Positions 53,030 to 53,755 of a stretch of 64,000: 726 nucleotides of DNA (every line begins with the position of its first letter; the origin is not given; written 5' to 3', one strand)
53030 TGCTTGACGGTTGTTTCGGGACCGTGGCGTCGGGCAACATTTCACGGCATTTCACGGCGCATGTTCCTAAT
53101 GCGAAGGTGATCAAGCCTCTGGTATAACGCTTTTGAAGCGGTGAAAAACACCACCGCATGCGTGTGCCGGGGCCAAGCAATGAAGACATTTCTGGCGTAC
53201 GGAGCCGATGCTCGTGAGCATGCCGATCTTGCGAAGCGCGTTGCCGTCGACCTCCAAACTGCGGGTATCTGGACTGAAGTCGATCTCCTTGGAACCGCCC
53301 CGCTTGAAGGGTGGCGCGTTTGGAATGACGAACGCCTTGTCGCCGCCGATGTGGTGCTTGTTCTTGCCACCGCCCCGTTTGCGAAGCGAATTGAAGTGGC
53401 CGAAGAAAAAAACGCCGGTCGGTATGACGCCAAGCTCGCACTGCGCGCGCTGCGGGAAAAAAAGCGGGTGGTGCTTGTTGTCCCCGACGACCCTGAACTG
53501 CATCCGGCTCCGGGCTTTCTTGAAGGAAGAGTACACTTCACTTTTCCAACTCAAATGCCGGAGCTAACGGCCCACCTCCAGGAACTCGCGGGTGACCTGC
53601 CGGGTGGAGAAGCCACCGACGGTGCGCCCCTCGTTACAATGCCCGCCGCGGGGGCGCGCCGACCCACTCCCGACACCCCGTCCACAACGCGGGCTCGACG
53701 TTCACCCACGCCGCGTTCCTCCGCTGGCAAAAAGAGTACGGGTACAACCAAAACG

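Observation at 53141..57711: TIR-like-NACHT-HEAT STAND NTPase translationally coupled to a pentapeptide-repeat Ser/Thr kinase.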

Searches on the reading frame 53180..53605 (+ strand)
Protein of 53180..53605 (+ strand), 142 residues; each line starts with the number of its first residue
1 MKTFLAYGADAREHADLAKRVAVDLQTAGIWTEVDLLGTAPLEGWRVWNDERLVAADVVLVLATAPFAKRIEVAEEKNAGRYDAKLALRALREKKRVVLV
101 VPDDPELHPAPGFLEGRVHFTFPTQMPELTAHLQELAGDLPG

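Call 54: predict_structure(alignment_id=A3)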
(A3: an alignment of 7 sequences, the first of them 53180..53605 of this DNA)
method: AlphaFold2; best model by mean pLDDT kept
length: 142 residues; sequences in the alignment: 7
mean_pLDDT: 89.1   pTM: 0.85
mean pLDDT of the five models: 89.1, 86.6, 86.3, 83.1, 82.6
residues with pLDDT >= 90: 98; 70-90: 34; 50-70: 8; < 50: 2
segments of 3 or more residues with pLDDT < 50: none
pLDDT, mean of each block of 10 residues (from residue 1): 89 89 95 72 79 93 94 88 91 87 93 93 97 91 67
secondary structure, 60 per line:
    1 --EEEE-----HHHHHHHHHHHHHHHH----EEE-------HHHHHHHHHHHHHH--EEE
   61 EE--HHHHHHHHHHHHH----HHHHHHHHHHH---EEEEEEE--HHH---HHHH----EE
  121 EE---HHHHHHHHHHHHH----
elements in order: E3-6 H12-27 E32-34 H42-55 E58-62 H65-77 H82-92 E96-102 H111-114 E119-122 H126-138

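Call 56: fold_search(model_id=the predicted structure, library=pdb)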
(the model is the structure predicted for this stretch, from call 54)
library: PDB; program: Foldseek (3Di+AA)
matches with E <= 10: 1573; with E <= 0.001: 17
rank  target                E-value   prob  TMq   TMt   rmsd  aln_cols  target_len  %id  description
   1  8qlp_M                9.8e-05  1.00  0.58  0.24   5.2       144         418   19  CryoEM structure of the RNA/DNA bound SPARTA (BabAgo/TIR-APAZ) tetrameric complex (released 2024-01-31)
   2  8qlp_E                1.0e-04  1.00  0.59  0.24   5.2       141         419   19  CryoEM structure of the RNA/DNA bound SPARTA (BabAgo/TIR-APAZ) tetrameric complex (released 2024-01-31)
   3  9ugj_B                1.7e-04  1.00  0.57  0.58   6.2       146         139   17  Structure of SARM1 bound to SIR3-ADPR (released 2026-02-18)
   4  9ot1_E                4.4e-04  1.00  0.61  0.51   4.8       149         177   15  Helical assembly of the IL-17RA/RB/ACT1 complex (released 2025-12-17)
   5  6o0q_A                4.4e-04  1.00  0.58  0.58   6.1       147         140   17  Crystal structure of the TIR domain from human SARM1 in complex with ribose (released 2019-09-04)
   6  6o0u_A                5.4e-04  1.00  0.59  0.60   5.7       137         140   17  Crystal structure of the TIR domain H685A mutant from human SARM1 (released 2019-09-04)
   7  8qhr_B                6.1e-04  1.00  0.63  0.68   3.4       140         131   16  Crystal structure of the human DNPH1 glycosyl-enzyme intermediate (released 2023-11-08)
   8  9ugj_F                6.1e-04  1.00  0.60  0.61   5.5       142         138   16  Structure of SARM1 bound to SIR3-ADPR (released 2026-02-18)
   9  9ugj_H                6.1e-04  1.00  0.59  0.61   5.8       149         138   15  Structure of SARM1 bound to SIR3-ADPR (released 2026-02-18)
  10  9i6e_B                6.1e-04  1.00  0.55  0.58   5.4       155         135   17  Crystal structure of DNPH1 bound by compound 5. (released 2025-11-12)
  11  8wcf                  6.1e-04  1.00  0.43  0.39   3.7       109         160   19  Crystal structure of EcThsB (released 2024-09-18)
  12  9ia6_A                6.5e-04  1.00  0.54  0.59   5.0       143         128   20  Crystal structure of DNPH1 bound by compound 3. (released 2025-11-12)
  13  9mw1_B                7.5e-04  1.00  0.60  0.61   5.9       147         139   16  Structure of SARM1 TIR domain bound to G8758 (released 2026-02-04)
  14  8g83_B                7.5e-04  1.00  0.58  0.59   5.6       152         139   14  Structure of NAD+ consuming protein Acinetobacter baumannii TIR domain (released 2023-10-11)
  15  9ot1_Q                8.0e-04  1.00  0.62  0.53   4.6       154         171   16  Helical assembly of the IL-17RA/RB/ACT1 complex (released 2025-12-17)
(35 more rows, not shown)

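Call 90: search_protein_families(library=pfam, alignment_id=A3, max_evalue=0.1)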
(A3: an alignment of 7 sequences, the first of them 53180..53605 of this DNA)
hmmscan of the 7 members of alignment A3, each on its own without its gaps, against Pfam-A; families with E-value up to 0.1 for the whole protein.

A. member 1, window:53180-53605:+ (142 aa): 2 families
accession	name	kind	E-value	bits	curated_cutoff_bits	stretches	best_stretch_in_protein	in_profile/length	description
PF08357.16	SEFIR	-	0.00011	22.9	23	1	1-133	1-150/150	SEFIR domain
PF13676.11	TIR_2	-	0.00066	20.6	28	1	11-125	6-111/122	TIR domain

B. families by the number of members that match (of 7 scanned): 4 families
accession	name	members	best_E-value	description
PF08357.16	SEFIR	7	3.6e-17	SEFIR domain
PF13676.11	TIR_2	7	1.7e-07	TIR domain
PF03129.25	HGTP_anticodon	2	0.0083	Anticodon binding domain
PF23569.1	NBD_SMAX1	1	0.077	SMAX1 nucleotide binding domain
